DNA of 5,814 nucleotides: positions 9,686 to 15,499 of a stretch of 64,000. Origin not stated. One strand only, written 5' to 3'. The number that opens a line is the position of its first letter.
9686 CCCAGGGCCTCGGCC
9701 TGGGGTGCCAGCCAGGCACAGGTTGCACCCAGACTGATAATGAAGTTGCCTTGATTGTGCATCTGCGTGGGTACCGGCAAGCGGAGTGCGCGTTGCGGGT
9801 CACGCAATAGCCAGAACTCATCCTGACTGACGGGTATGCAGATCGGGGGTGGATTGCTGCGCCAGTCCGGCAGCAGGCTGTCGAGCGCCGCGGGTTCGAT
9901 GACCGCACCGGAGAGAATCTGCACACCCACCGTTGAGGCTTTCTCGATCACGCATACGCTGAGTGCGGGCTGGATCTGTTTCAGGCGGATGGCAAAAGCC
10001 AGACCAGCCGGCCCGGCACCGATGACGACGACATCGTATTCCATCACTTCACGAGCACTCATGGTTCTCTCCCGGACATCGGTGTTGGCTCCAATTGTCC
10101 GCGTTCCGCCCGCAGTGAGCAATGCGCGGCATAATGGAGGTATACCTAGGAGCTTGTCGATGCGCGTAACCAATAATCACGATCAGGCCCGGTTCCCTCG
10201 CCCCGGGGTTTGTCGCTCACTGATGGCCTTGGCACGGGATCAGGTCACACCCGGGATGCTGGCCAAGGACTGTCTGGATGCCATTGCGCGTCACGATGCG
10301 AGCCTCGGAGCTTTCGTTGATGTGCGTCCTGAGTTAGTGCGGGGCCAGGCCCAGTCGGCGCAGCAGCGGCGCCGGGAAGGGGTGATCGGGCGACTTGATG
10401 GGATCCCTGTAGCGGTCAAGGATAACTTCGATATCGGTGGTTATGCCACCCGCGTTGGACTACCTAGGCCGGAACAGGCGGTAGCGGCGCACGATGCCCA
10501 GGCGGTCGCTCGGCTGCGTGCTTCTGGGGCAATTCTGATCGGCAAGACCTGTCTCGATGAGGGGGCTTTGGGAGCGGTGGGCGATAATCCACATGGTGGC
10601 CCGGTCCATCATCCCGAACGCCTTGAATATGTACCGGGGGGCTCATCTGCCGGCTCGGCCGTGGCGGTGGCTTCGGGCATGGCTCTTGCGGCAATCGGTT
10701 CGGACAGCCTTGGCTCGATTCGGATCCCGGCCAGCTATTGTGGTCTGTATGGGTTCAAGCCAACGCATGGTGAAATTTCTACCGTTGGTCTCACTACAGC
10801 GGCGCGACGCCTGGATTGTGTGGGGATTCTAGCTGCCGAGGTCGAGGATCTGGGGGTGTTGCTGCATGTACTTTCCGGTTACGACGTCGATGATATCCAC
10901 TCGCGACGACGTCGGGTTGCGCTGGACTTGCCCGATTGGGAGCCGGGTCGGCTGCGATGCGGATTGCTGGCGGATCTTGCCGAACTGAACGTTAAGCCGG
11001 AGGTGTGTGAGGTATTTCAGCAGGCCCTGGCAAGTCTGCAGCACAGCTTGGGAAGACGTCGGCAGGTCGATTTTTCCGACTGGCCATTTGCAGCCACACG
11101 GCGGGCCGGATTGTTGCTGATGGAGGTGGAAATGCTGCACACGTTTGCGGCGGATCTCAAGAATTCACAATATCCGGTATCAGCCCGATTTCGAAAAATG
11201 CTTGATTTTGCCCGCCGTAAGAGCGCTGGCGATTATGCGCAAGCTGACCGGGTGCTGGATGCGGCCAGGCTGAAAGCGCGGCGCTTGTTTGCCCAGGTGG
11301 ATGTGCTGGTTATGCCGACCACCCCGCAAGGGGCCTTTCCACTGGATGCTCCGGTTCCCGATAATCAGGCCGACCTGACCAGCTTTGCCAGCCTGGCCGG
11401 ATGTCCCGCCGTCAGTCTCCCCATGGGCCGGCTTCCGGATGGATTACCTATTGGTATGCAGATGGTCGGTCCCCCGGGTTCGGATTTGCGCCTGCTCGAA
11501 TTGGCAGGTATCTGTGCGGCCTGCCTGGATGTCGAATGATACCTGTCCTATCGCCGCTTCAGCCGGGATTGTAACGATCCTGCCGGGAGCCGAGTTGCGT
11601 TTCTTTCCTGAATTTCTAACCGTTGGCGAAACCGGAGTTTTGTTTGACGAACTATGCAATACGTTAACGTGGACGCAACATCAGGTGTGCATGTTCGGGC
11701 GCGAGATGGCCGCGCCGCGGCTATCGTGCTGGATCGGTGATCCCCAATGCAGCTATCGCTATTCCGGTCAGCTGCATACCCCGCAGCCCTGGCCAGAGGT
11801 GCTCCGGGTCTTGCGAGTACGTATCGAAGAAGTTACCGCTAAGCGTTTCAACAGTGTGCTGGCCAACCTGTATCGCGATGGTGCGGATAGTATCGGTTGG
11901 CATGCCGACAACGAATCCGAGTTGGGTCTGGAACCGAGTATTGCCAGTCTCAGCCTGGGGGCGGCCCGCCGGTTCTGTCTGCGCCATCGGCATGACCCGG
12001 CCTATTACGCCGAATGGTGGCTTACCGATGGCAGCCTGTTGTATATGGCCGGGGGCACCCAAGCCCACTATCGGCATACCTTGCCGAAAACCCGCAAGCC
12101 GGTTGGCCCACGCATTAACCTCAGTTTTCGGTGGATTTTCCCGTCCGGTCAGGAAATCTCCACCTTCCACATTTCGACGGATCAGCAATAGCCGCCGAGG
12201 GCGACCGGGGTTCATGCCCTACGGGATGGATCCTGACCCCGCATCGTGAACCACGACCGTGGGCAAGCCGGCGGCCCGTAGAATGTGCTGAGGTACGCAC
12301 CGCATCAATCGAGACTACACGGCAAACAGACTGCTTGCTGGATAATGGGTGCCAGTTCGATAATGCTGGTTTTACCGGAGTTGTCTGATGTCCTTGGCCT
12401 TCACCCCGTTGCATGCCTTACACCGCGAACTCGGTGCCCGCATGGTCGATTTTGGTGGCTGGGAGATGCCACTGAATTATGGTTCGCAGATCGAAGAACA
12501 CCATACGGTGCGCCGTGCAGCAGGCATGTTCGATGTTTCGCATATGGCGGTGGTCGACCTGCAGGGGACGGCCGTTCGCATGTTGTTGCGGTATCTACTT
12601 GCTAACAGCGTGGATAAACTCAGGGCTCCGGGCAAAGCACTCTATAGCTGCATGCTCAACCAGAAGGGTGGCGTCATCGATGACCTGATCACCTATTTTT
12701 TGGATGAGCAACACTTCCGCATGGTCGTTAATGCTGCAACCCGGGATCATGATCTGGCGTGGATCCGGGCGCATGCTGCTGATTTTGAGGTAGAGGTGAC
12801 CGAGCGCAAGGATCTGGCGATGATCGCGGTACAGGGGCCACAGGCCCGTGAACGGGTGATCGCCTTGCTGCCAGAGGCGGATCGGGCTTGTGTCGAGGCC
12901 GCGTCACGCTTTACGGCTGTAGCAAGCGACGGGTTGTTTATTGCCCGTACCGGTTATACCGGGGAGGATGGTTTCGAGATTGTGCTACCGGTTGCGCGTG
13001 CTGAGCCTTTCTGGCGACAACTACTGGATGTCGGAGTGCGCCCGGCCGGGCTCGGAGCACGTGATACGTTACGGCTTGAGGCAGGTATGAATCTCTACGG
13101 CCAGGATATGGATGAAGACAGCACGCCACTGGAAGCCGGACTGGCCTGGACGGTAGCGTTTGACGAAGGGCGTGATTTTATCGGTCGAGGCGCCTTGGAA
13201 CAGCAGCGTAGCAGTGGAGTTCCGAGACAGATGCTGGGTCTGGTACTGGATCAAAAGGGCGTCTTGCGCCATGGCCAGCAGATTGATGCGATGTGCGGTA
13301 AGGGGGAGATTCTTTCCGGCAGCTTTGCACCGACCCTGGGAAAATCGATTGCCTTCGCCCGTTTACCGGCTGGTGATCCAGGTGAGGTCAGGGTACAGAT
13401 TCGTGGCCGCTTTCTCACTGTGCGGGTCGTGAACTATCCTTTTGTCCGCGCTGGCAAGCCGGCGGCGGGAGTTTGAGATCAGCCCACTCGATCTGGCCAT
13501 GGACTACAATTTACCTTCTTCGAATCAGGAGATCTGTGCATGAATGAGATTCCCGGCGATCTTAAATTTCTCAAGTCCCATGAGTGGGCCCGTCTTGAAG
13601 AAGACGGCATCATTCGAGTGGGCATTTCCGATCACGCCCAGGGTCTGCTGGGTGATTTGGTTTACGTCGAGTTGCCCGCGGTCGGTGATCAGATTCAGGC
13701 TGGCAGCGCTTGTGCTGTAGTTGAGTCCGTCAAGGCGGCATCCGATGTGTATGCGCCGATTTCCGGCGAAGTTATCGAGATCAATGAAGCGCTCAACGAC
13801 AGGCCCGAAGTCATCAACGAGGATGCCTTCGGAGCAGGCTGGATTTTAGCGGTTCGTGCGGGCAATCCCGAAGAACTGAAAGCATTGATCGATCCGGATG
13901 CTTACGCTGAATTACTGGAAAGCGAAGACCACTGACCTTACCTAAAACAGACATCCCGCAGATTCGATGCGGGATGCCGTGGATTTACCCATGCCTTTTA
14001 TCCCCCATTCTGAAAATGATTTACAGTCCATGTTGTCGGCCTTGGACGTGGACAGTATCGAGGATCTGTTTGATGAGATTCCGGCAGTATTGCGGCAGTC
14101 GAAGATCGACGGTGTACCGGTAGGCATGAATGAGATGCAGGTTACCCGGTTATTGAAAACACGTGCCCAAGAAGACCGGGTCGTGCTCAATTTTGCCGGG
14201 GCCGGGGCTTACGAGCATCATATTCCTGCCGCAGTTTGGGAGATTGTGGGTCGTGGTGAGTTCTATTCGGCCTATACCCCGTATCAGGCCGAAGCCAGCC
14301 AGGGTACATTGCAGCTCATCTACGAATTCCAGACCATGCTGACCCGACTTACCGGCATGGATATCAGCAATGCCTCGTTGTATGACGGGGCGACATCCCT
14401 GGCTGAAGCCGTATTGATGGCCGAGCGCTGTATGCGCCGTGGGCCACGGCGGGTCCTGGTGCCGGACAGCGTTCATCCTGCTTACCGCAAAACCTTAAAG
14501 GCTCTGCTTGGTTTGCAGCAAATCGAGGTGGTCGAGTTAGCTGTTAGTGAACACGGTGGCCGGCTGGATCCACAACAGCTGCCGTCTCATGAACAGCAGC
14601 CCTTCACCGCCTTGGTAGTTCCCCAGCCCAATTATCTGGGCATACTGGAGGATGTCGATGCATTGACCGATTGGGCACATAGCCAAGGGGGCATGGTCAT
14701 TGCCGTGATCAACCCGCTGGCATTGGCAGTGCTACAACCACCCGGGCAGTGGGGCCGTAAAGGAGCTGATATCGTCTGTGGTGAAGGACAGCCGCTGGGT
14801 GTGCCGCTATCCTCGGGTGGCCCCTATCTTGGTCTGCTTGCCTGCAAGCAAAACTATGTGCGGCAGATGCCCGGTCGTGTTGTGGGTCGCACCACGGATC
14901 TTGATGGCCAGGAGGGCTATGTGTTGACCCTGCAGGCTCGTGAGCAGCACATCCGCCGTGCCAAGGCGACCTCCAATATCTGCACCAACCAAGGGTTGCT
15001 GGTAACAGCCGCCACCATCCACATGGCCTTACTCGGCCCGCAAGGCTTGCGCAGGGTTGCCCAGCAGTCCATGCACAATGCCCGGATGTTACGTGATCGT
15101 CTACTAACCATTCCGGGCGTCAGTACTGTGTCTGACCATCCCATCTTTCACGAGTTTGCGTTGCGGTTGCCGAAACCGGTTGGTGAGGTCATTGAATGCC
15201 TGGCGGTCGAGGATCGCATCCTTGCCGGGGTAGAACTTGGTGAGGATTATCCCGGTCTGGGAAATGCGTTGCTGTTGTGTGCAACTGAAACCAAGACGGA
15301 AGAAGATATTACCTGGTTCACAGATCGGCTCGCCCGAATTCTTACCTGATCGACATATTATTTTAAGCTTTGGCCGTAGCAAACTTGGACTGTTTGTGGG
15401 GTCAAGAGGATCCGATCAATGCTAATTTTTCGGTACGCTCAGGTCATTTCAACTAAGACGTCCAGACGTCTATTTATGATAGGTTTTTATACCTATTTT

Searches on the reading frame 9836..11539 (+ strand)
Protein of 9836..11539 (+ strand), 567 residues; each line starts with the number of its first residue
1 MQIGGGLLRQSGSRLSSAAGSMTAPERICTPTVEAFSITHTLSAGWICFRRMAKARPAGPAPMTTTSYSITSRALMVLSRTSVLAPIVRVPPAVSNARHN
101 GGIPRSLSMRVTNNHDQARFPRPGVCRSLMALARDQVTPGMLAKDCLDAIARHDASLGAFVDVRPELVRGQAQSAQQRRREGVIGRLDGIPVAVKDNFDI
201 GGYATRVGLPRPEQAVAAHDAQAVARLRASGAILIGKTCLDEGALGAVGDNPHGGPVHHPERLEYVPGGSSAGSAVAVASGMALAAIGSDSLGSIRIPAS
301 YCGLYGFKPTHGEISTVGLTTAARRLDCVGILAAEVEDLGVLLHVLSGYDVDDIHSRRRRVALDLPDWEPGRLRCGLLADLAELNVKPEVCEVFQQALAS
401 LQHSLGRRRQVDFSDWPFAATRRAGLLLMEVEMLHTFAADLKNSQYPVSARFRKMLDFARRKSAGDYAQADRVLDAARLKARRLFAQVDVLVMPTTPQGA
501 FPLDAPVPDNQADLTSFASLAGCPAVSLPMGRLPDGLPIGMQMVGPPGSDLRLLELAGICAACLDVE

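Call 61: search_protein_families(library=pfam, max_evalue=1e-12, proteins=[window:9836-11539:+])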
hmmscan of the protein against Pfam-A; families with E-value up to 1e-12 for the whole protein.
window:9836-11539:+ (567 aa): 1 family
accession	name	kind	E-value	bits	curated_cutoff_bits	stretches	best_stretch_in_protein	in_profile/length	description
PF01425.27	Amidase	-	1.9e-88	297.9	27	1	144-554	4-445/445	Amidase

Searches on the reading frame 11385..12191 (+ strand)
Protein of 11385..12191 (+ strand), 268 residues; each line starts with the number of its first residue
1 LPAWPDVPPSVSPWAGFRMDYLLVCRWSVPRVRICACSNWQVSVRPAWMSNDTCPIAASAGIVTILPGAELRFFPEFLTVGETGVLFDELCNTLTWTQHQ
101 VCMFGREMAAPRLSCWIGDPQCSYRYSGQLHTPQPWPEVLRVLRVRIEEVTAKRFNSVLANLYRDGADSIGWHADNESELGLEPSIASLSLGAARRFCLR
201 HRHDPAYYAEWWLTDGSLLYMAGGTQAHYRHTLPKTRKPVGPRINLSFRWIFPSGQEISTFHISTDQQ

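Call 61: search_protein_families(library=pfam, max_evalue=1e-12, proteins=[window:11385-12191:+])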
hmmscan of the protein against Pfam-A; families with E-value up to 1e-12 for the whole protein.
window:11385-12191:+ (268 aa): 1 family
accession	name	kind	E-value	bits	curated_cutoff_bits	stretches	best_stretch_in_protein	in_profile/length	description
PF13532.12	2OG-FeII_Oxy_2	-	3.2e-36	125.8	31.2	1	71-249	2-194/194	2OG-Fe(II) oxygenase superfamily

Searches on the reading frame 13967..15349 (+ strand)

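Call 9: search_protein_families(library=ncbifam, proteins=[window:13967-15349:+])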
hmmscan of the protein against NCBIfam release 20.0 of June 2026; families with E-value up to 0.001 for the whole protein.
window:13967-15349:+ (460 aa): 4 families
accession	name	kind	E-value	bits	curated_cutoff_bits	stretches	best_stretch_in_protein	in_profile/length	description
NF001696.0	PRK00451.1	equivalog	6.8e-176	585.6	364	1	9-459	2-446/447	aminomethyl-transferring glycine dehydrogenase subunit GcvPA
TIGR00461.1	gcvP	equivalog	1.7e-69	234.5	859.2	1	15-375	6-354/939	aminomethyl-transferring glycine dehydrogenase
NF003346.0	PRK04366.1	equivalog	9.5e-27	93.8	441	1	92-459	94-452/487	aminomethyl-transferring glycine dehydrogenase subunit GcvPB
TIGR03812.1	tyr_de_CO2_Arch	equivalog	0.00017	20.5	299.4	0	318-401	245-326/375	tyrosine decarboxylase MfnA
